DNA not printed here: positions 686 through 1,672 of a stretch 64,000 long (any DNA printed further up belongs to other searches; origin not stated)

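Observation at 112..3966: Two divergent DUF4417-led three-gene cassettes: a conserved lead gene, then a variable toxin-like gene, then an immunity-like gene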

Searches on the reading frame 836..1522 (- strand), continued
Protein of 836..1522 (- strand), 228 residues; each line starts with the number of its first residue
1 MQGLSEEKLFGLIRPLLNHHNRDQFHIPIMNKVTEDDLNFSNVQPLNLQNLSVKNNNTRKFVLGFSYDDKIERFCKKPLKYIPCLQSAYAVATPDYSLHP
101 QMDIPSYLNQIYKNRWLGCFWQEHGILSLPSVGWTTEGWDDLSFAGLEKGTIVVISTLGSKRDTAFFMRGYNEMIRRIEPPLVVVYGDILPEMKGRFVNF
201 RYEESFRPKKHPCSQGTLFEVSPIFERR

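Call 67: search_solved_structures(query=A2, max_evalue=10, show_alignments=2)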
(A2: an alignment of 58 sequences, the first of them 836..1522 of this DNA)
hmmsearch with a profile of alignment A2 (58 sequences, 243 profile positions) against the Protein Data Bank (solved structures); distinct sequences matched with E-value up to 10: 4.
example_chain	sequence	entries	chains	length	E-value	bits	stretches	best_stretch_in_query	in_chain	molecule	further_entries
3oy2_A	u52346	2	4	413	0.46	12.9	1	166-223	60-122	Glycosyltransferase B736L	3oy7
4bts_A3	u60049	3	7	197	1.4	11.3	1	11-85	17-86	40S RIBOSOMAL PROTEIN RPS7E | RPS7E | eS7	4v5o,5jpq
1f6d_A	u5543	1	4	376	1.6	11.1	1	176-205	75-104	UDP-N-ACETYLGLUCOSAMINE 2-EPIMERASE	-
1vgv_A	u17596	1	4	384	1.6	11.1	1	176-205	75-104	UDP-N-acetylglucosamine 2-epimerase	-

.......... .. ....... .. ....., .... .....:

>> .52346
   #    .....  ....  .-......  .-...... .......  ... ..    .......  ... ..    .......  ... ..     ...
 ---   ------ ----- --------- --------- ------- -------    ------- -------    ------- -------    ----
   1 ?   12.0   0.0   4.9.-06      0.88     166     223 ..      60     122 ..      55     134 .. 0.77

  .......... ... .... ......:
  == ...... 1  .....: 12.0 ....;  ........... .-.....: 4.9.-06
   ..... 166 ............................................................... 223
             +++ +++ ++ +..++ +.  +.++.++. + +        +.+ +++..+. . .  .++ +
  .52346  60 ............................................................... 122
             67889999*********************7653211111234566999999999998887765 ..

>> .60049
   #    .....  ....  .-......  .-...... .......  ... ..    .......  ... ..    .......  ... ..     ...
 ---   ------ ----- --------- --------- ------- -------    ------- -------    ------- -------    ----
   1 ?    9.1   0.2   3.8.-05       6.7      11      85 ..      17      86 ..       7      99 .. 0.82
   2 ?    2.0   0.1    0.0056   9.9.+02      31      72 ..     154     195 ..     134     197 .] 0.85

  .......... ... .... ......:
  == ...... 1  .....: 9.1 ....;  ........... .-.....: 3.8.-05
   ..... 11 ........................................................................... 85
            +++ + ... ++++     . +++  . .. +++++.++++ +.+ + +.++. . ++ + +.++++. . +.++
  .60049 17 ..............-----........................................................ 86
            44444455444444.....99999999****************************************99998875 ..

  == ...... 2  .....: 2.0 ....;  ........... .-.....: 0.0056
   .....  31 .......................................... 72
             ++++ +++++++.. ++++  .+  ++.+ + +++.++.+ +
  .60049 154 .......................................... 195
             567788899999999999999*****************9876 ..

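Call 71: find_related_loci(query=A7, collection=metagenome_contigs, flank=4000)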
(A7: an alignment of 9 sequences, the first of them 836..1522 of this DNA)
Query A7 (228 aa) in metagenome_contigs; peptide patterns used: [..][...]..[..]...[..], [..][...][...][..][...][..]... (x = any residue, [..] = any of these).
153 stretches matched a pattern; 3 encode a relative of the query (tblastn E <= 1e-3); 3 distinct loci.
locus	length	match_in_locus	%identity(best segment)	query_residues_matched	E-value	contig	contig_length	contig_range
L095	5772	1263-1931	75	5-228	5e-118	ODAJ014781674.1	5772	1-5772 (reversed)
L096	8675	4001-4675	75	2-227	4e-114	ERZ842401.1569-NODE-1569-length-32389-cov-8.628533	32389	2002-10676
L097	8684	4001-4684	65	1-228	6e-106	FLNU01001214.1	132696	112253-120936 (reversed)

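Call 72: find_related_loci(query=A7, collection=viral_contigs, flank=5000)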
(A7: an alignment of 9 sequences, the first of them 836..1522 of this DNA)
Query A7 (228 aa) in viral_contigs; peptide patterns used: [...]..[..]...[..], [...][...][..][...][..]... (x = any residue, [..] = any of these).
88 stretches matched a pattern, but none encodes a relative of the query by tblastn (E <= 1e-3).

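Call 76: find_homologous_proteins(query=P0031, max_evalue=0.001)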
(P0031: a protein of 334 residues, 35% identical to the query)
Query P0031 (334 aa): 1562 proteins with E <= 0.001 among 1951 candidates; the best 120 are listed.
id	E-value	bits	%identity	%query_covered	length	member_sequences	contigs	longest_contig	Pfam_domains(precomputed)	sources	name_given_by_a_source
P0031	1.5e-235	799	100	100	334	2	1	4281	PF14412.13,PF14386.12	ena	-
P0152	6.7e-123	428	62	89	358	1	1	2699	PF14412.13,PF14386.12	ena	-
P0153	3.5e-91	324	49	92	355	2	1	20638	PF14412.13,PF14386.12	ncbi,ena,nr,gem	ncbi:MAG: DUF4417 domain-containing protein [Oscillospiraceae bacterium]|nr:DUF4417 domain-containin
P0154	3.2e-85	304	64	59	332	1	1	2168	PF15542.12,PF14386.12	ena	-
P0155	3.3e-85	304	63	58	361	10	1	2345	PF15542.12,PF14386.12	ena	-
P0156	3.9e-85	304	62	60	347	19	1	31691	PF14386.12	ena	-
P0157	1.1e-84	303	68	55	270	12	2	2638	PF14386.12,PF15533.13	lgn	-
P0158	1.1e-84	303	62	59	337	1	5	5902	PF14386.12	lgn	-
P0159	5.1e-84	300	59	66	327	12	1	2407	PF14386.12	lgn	-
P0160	5.4e-84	300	61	60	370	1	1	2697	PF15542.12,PF14386.12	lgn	-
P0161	4.7e-83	297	60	61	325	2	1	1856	PF14386.12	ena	-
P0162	6.3e-83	297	59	65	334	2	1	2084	PF14386.12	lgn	-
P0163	6.6e-83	297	66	55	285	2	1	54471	PF14386.12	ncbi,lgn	ncbi:MAG: DUF4417 domain-containing protein [Oscillospiraceae bacterium]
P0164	5.4e-82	294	69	50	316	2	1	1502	PF14386.12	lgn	-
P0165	1.0e-81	293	64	59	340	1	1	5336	PF14386.12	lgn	-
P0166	9.1e-81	290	50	81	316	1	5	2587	PF14386.12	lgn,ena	-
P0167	1.3e-80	289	71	51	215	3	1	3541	PF14386.12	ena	-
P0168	9.2e-79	283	58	62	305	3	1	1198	PF14386.12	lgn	-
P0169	1.1e-78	283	63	57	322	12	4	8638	PF14386.12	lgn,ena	-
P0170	7.6e-78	280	77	43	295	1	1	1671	PF14386.12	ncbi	-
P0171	3.9e-77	278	69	50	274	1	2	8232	PF14386.12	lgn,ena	-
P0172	6.4e-77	277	57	65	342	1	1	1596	PF14386.12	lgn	-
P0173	1.6e-76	276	72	48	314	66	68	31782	PF14386.12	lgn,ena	-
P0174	3.1e-76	275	57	67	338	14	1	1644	PF15542.12,PF14386.12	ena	-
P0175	1.5e-75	273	65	50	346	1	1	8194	PF14386.12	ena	-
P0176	1.7e-75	272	71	50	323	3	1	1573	PF14386.12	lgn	-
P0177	2.0e-74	269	55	63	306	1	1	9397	PF14386.12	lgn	-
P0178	2.8e-74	268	72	48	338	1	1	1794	PF14386.12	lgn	-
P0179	3.0e-74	268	74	44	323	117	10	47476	PF14386.12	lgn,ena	-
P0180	1.8e-73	266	56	64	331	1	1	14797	PF14386.12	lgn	-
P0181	2.4e-73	265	69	46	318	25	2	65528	PF14386.12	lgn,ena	-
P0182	2.5e-73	265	64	49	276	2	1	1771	PF14386.12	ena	-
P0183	2.8e-73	265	54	62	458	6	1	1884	PF14386.12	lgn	-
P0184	3.7e-73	265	69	46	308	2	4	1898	PF14386.12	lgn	-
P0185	1.8e-72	262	72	44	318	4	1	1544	PF14386.12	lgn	-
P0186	1.9e-72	262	67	49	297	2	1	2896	PF14386.12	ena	-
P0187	2.7e-72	262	64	53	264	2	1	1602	PF14386.12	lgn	-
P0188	4.1e-72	261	54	65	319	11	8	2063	PF14386.12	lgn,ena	-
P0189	6.6e-72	261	64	50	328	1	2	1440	PF14386.12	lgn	-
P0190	7.2e-72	260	75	43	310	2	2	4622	PF14386.12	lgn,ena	-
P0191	1.9e-71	259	55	60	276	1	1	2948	PF14386.12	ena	-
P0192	4.8e-71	258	53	65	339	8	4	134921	PF14386.12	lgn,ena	-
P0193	7.1e-71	257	53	67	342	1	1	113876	PF14386.12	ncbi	-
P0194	1.1e-70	257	65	47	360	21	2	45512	PF00545.26,PF14386.12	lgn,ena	-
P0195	3.1e-70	255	52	67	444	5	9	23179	PF14386.12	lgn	-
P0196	3.7e-70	255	66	46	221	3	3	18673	PF14386.12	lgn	-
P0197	3.7e-70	255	55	61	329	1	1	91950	PF14386.12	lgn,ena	-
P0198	4.1e-70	255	55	61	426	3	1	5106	PF14386.12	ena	-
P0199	4.9e-70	254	56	62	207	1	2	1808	PF14386.12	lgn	-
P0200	5.0e-70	254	53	65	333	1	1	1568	PF14386.12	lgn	-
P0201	5.3e-70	254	56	62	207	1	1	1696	PF14386.12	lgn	-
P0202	5.3e-70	254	55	60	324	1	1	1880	PF14386.12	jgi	-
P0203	7.8e-70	254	48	70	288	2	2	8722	PF14386.12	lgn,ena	-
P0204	9.2e-70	254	69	45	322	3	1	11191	PF14386.12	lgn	-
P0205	9.6e-70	253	55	60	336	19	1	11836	PF14386.12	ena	-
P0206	1.4e-69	253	53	68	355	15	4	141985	PF00545.26,PF14386.12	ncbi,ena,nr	ncbi:MAG: DUF4417 domain-containing protein [Clostridia bacterium]|nr:DUF4417 domain-containing prot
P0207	1.8e-69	253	52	66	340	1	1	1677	PF00545.26,PF14386.12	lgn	-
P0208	2.0e-69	252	55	60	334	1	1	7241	PF14386.12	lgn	-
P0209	2.1e-69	252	56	60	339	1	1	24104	PF00545.26,PF14386.12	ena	-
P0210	2.2e-69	252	64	47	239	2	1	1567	PF14386.12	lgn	-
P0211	2.6e-69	252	65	47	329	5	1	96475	PF14386.12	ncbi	-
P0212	2.7e-69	252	55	60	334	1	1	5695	PF14386.12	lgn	-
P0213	2.9e-69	252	65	46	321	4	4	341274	PF14386.12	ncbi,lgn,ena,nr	ncbi:MAG: DUF4417 domain-containing protein [Clostridia bacterium]|nr:DUF4417 domain-containing prot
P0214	2.9e-69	252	54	65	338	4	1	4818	PF14386.12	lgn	-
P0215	3.5e-69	252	55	60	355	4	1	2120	PF21814.3,PF14386.12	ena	-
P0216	3.9e-69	251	66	46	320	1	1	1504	PF14386.12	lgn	-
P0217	4.3e-69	251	65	47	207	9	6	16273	PF14386.12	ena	-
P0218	4.3e-69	251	62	51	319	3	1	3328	PF14386.12,PF15535.13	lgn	-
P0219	4.9e-69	251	56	60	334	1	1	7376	PF14386.12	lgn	-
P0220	5.1e-69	251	53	62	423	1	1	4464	PF14386.12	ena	-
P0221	7.2e-69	251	63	48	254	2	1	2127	PF14386.12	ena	-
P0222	7.6e-69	251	66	46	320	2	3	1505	PF14386.12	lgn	-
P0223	1.1e-68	250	63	49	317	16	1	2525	PF14386.12,PF15535.13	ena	-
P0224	1.2e-68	250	65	47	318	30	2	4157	PF14386.12,PF15535.13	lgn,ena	-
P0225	1.8e-68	249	68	45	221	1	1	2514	PF14386.12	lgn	-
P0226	1.8e-68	249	60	51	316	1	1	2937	PF14386.12,PF15535.13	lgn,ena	-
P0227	1.9e-68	249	60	51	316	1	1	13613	PF14386.12,PF15535.13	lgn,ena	-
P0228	2.0e-68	249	55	60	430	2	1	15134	PF14386.12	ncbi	-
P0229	2.1e-68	249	65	47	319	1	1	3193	PF14386.12,PF15535.13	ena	-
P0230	2.7e-68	249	63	47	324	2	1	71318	PF14386.12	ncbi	-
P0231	2.8e-68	249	61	50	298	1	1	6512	PF14386.12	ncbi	-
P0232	2.9e-68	249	52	64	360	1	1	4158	PF00545.26,PF14386.12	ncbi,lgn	-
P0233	3.1e-68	249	64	48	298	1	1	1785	PF14386.12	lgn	-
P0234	3.2e-68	248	55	60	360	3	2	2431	PF00545.26,PF14386.12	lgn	-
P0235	4.0e-68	248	62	50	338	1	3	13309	PF14386.12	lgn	-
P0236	4.0e-68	248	63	50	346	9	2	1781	PF00545.26,PF14386.12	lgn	-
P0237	4.9e-68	248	50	66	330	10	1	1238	PF14386.12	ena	-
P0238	5.6e-68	248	50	63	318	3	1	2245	PF14386.12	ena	-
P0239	6.4e-68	247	66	46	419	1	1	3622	PF14386.12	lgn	-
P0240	6.5e-68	247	51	70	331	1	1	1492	PF14386.12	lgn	-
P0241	6.8e-68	247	51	66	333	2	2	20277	PF14386.12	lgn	-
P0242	7.4e-68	247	64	46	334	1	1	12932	PF14386.12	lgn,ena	-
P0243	7.7e-68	247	66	47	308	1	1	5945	PF14386.12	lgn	-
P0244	7.9e-68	247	61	48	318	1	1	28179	PF14386.12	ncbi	-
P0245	9.1e-68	247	51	66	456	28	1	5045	PF14386.12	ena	-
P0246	9.9e-68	247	51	68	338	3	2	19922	PF14386.12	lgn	-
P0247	1.0e-67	247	61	50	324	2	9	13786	PF14386.12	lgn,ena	-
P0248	1.2e-67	247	66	46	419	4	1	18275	PF14386.12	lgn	-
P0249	1.3e-67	246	64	44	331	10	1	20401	PF14386.12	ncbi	-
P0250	1.8e-67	246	59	52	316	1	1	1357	PF14386.12,PF15535.13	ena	-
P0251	1.9e-67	246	52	59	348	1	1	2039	PF14386.12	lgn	-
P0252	2.3e-67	246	57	52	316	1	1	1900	PF14386.12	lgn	-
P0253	2.4e-67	246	64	46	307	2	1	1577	PF14386.12,PF15535.13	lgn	-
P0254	5.6e-67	244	53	65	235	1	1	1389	PF14386.12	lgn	-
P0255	6.2e-67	244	64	46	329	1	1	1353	PF14386.12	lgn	-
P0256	6.4e-67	244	64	46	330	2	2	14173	PF14386.12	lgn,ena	-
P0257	6.9e-67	244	51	70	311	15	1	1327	PF14386.12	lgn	-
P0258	7.1e-67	244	55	57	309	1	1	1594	PF14386.12,PF15535.13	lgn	-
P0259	7.4e-67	244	62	47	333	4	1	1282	PF14386.12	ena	-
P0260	8.3e-67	244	52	61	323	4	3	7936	PF14386.12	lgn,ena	-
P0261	1.0e-66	243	54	58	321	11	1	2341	PF14386.12,PF15535.13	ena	-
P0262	1.1e-66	243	54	60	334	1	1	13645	PF14386.12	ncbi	-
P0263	1.2e-66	243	48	68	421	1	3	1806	PF14386.12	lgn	-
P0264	1.2e-66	243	48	68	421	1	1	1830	PF14386.12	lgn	-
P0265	1.2e-66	243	48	68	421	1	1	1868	PF14386.12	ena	-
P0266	1.3e-66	243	61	48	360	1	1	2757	PF00545.26,PF14386.12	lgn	-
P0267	1.3e-66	243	52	61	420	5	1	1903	PF14386.12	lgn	-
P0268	1.9e-66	243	65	46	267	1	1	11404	PF14386.12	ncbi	-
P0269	2.1e-66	242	50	68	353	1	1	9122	PF00545.26,PF14386.12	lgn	-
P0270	2.7e-66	242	52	60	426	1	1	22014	PF14386.12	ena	-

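Call 78: find_encoding_contigs(protein=P0173, flank=8000, max_places=3)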
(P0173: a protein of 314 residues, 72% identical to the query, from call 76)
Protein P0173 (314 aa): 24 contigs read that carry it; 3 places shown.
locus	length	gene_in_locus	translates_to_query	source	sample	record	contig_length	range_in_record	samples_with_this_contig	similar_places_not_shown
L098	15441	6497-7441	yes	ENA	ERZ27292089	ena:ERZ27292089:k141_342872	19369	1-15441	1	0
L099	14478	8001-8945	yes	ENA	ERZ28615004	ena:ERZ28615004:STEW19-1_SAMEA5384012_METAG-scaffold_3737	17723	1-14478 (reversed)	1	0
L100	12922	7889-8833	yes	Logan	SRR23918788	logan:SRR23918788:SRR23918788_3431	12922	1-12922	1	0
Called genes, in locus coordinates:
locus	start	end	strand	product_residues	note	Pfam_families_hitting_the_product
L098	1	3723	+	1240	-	?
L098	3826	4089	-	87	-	PF06769:YoeB_toxin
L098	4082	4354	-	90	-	PF04221:RelB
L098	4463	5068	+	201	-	-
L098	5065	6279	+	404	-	-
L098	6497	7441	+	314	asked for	PF14386:DUF4417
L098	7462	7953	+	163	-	-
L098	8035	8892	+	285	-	PF13306:LRR_5, PF13855:LRR_8 (faint), PF13306:LRR_5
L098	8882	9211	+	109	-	-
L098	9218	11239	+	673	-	PF02534:T4SS-DNA_transf, PF10412:TrwB_AAD_bind, PF12696:TraG-D_C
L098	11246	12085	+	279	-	PF06969:HemN_C (faint)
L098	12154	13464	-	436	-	-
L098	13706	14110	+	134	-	-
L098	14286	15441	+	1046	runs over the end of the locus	PF13927:Ig_3 (faint), PF04610:TrbL (weak)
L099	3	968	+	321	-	PF01076:Mob_Pre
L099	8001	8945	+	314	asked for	PF14386:DUF4417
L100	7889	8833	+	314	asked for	PF14386:DUF4417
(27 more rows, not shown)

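Call 79: find_encoding_contigs(protein=P0206, flank=8000, max_places=2)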
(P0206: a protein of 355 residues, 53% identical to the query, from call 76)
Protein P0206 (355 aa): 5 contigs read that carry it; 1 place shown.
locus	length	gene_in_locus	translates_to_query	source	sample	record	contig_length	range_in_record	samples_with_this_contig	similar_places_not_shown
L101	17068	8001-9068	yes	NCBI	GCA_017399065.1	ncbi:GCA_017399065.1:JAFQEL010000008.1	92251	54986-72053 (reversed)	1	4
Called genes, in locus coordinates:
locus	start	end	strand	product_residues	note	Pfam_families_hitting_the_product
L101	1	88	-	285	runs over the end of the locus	-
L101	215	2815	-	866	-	PF02368:Big_2 (weak)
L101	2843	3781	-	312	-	PF00198:2-oxoacid_dh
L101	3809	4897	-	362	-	PF10974:DUF2804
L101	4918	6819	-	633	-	PF02838:Glyco_hydro_20b (faint), PF16126:DUF4838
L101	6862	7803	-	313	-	PF01408:GFO_IDH_MocA, PF22725:GFO_IDH_MocA_C3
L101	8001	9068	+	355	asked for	PF14386:DUF4417, PF00545:Ribonuclease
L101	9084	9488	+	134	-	PF01337:Barstar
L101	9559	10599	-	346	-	PF22847:Glyco_hydro_43_rel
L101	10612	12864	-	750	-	PF12708:Pect-lyase_RHGA_epim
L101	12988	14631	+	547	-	PF13229:Beta_helix (faint), PF23764:Beta-barrel_GLAA-B_II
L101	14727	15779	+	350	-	PF02230:Abhydrolase_2 (faint)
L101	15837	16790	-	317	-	PF00149:Metallophos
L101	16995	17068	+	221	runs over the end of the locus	-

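Call 81: find_encoding_contigs(protein=P0213, flank=8000, max_places=2)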
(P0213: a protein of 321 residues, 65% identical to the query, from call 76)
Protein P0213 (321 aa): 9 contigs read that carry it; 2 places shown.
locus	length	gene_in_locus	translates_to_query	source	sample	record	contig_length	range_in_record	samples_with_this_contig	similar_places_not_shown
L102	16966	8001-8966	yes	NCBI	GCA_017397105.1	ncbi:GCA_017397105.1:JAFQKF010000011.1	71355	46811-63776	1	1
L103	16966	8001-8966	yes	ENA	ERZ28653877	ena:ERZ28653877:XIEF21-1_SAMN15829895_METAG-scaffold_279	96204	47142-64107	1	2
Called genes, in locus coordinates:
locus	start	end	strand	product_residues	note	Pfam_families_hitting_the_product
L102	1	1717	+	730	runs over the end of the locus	PF08706:D5_N, PF19263:DUF5906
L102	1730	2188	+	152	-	PF14194:Cys_rich_VLP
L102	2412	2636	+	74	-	PF21757:DUF6870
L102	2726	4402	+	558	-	PF00239:Resolvase, PF07508:Recombinase, PF13408:Zn_ribbon_recom, PF14287:DUF4368 (faint)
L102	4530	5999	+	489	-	PF01943:Polysacc_synt, PF13440:Polysacc_synt_3, PF03023:MurJ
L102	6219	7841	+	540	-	PF13229:Beta_helix (faint)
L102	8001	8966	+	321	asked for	PF14386:DUF4417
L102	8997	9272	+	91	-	-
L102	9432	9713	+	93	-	-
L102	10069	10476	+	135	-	PF07451:SpoVAD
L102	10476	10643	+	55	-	-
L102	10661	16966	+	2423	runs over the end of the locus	PF10091:Glycoamylase, PF06165:GH94_b-supersand, PF17167:Glyco_hydro_94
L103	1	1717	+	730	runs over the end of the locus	PF08706:D5_N, PF19263:DUF5906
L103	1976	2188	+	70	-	PF14194:Cys_rich_VLP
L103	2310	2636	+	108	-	PF21757:DUF6870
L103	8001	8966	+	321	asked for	PF14386:DUF4417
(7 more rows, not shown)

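Call 94: search_protein_representatives(alignment_id=A2)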
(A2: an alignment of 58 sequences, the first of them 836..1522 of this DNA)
Query: 58 sequences, 243 profile positions. Proteins with E-value up to 0.001 (for the whole library): 3713; up to 1e-10: 2378; up to 1e-30: 655. The best 150 are listed.
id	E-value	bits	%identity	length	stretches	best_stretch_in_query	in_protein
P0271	8.4e-88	310.1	-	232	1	4-225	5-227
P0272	5.6e-78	277.9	-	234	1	4-226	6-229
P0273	1.3e-76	273.4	-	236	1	3-227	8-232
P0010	2.1e-74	266.2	-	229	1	19-241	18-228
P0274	7.9e-73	261.0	-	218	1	5-225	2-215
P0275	1.3e-72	260.3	-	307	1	3-220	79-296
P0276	2.7e-70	252.7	-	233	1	62-223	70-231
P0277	1.3e-68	247.2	-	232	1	3-226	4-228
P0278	1.5e-67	243.7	-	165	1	66-225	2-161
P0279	2.3e-66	239.9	-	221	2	3-127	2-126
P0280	2.9e-64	233.0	-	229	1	3-223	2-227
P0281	6.1e-63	228.7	-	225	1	6-229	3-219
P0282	2.1e-61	223.6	-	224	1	5-223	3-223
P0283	4.2e-61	222.6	-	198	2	118-224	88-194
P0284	1.5e-58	214.3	-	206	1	3-177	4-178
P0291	1.1e-56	208.2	-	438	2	7-213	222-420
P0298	2.2e-54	200.6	-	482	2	11-199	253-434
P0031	1.1e-52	195.0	-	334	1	48-234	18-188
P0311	2.5e-51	190.6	-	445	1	13-225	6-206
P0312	3.0e-51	190.3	-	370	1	12-223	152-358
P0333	7.1e-49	182.6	-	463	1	19-205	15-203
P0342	1.8e-47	178.0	-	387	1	17-221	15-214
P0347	3.3e-47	177.1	-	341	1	24-204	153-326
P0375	1.2e-45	172.0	-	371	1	20-217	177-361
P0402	7.0e-44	166.2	-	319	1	5-200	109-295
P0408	1.2e-43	165.4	-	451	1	25-214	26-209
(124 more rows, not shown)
